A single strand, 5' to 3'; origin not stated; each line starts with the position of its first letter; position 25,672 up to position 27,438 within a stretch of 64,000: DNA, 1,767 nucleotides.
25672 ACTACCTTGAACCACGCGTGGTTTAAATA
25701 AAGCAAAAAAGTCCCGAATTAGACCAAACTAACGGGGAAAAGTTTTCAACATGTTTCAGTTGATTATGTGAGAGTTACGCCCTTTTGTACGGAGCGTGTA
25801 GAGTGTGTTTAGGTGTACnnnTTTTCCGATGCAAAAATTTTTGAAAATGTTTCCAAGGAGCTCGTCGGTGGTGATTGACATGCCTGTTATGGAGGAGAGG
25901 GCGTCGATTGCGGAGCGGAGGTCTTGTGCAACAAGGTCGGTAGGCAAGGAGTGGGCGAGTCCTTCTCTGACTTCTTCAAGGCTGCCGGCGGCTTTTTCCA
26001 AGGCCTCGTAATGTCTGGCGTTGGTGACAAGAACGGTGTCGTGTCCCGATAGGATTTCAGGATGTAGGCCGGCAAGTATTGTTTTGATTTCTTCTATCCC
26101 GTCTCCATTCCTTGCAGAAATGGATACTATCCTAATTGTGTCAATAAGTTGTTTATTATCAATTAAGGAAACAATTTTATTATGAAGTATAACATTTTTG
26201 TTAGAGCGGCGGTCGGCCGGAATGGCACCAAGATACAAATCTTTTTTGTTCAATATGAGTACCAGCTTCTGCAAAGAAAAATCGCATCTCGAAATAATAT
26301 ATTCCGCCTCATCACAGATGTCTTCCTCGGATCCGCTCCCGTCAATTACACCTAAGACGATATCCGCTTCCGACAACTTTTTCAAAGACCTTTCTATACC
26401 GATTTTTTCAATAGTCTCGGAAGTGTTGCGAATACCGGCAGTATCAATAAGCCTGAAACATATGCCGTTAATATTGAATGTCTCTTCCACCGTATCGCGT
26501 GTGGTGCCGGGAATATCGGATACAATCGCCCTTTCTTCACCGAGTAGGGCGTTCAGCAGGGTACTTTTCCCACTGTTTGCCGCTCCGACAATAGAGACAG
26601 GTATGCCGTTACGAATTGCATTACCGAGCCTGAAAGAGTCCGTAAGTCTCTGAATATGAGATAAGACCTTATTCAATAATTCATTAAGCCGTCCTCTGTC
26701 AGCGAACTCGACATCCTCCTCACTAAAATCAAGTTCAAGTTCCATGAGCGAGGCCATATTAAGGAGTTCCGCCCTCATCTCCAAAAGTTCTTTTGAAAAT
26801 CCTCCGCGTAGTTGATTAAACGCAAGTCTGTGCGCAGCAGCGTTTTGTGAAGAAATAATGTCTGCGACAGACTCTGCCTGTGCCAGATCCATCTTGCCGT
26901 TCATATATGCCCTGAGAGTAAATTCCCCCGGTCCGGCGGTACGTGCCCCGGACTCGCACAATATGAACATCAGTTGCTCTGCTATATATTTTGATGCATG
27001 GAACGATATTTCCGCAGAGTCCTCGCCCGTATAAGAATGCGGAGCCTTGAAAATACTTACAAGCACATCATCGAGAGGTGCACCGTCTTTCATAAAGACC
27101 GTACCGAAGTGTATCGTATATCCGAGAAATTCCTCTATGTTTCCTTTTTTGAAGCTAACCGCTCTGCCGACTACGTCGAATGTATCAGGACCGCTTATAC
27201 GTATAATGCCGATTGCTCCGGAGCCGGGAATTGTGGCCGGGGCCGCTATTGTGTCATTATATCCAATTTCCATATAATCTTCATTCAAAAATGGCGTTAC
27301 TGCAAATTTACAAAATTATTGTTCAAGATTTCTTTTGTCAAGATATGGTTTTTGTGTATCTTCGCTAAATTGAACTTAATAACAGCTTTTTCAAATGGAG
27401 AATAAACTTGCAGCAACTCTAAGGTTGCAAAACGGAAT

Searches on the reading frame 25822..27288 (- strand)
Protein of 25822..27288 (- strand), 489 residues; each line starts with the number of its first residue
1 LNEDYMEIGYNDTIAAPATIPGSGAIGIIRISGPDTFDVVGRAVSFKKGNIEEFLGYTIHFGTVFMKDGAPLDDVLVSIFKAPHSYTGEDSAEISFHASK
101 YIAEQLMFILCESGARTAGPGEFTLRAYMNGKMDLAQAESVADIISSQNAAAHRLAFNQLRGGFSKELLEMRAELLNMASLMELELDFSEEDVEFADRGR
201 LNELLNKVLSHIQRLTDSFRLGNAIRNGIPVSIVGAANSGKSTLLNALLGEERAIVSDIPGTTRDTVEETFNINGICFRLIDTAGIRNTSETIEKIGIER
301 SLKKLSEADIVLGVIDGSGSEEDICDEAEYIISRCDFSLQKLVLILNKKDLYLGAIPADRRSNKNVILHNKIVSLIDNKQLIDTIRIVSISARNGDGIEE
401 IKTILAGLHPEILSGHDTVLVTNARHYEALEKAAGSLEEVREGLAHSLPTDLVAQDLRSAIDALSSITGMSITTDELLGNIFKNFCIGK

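Call 31: search_protein_families(library=ncbifam, proteins=[window:25822-27288:-], max_evalue=0.00001)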
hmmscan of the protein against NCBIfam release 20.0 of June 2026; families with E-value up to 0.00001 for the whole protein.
window:25822-27288:- (489 aa): 14 families
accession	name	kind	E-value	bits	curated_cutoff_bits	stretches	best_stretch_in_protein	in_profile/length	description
TIGR00450.1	mnmE_trmE_thdF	equivalog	1.9e-111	373.3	252.6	1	18-489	1-446/446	tRNA uridine-5-carboxymethylaminomethyl(34) synthesis GTPase MnmE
NF003661.0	PRK05291.1-3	equivalog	1.6e-110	370.5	380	1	11-489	3-448/448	tRNA uridine-5-carboxymethylaminomethyl(34) synthesis GTPase MnmE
TIGR03594.1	GTPase_EngA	equivalog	5.5e-39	134.4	306.7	1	198-409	146-346/432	ribosome biogenesis GTPase Der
NF000908.1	PRK00089.1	equivalog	4.4e-24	85.3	237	1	231-422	6-180/291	GTPase Era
TIGR03918.1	GTP_HydF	equivalog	1.6e-22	79.9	325.55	1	230-388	9-162/392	[FeFe] hydrogenase H-cluster maturation GTPase HydF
TIGR00231.1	small_GTP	domain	5.8e-22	78.2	42.5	1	229-353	4-126/164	GTP-binding protein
NF002828.0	PRK03003.1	equivalog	1.3e-20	73.5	631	1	201-404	189-378/477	ribosome biogenesis GTPase Der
NF007071.0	PRK09518.1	equivalog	6.7e-19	67.9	953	1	201-352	420-568/706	bifunctional cytidylate kinase/GTPase Der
TIGR00436.1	era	equivalog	9.9e-17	61.2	116.25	1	231-405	3-159/270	GTPase Era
TIGR03156.1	GTP_HflX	equivalog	9.2e-12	44.5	216.75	1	205-403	166-345/351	GTPase HflX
TIGR00437.1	feoB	equivalog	5.4e-11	41.9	315.65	1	235-318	1-83/594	ferrous iron transport protein B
TIGR03596.1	GTPase_YlqF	equivalog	1.8e-08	34.1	208.2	1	199-287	89-174/276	ribosome biogenesis GTPase YlqF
TIGR03598.1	GTPase_YsxC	equivalog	5.2e-08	32.8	124.45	1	228-405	18-185/186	ribosome biogenesis GTP-binding protein YihA/YsxC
TIGR03597.1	GTPase_YqeH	equivalog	5.7e-08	32.3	297.4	1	224-297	151-226/361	ribosome biogenesis GTPase YqeH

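Call 47: find_homologous_proteins(query=window:25822-27288:-, max_evalue=1e-50)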
Query window:25822-27288:- (489 aa): 8000 proteins with E <= 1e-50 among 8000 candidates; the best 120 are listed.
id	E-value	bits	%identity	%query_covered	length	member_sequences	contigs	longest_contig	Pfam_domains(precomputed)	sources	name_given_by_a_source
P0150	0.0e+0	1047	100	99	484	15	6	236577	PF10396.15,PF01926.30,PF00350.30,PF02421.25,PF12631.13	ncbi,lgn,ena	-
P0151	1.7e-234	797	72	99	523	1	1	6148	PF10396.15,PF01926.30,PF00350.30,PF02421.25,PF00009.34,PF03193.23,PF12631.13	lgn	-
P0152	3.1e-226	770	73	99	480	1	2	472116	PF10396.15,PF01926.30,PF00350.30,PF02421.25,PF00009.34,PF12631.13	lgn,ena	-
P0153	7.4e-226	769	73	99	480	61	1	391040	PF10396.15,PF01926.30,PF00350.30,PF02421.25,PF00009.34,PF12631.13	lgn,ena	-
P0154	5.8e-225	766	73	99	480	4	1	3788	PF10396.15,PF01926.30,PF00350.30,PF02421.25,PF00009.34,PF12631.13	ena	-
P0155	9.6e-225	765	73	99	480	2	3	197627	PF10396.15,PF01926.30,PF00350.30,PF02421.25,PF00009.34,PF12631.13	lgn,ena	-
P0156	4.0e-210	717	68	99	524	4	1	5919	PF10396.15,PF01926.30,PF00350.30,PF02421.25,PF03193.23,PF12631.13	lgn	-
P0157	6.8e-210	716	64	99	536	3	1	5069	PF10396.15,PF01926.30,PF00350.30,PF02421.25,PF12631.13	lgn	-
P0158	1.1e-209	715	77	71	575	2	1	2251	PF10396.15,PF01926.30,PF00350.30,PF02421.25,PF03193.23,PF12631.13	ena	-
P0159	1.8e-209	715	65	99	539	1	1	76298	PF10396.15,PF01926.30,PF00350.30,PF02421.25,PF03193.23,PF12631.13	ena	-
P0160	2.4e-200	685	66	99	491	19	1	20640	PF10396.15,PF01926.30,PF00350.30,PF02421.25,PF00009.34,PF03193.23,PF12631.13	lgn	-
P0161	1.3e-197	676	76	87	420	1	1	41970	PF10396.15,PF01926.30,PF00350.30,PF02421.25,PF00009.34,PF12631.13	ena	-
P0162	3.9e-178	611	61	99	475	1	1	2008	PF10396.15,PF01926.30,PF00025.28,PF00350.30,PF02421.25,PF00009.34,PF03193.23,PF12631.13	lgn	-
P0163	6.1e-178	611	63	98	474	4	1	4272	PF10396.15,PF01926.30,PF00350.30,PF02421.25,PF00009.34,PF03193.23,PF12631.13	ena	-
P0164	1.6e-177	609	62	98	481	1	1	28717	PF10396.15,PF01926.30,PF00350.30,PF02421.25,PF03193.23,PF12631.13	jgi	jgi:tRNA modification GTPase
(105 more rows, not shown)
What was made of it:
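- Tried and rejected: The nearest other cluster is 73% identical (call 47).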
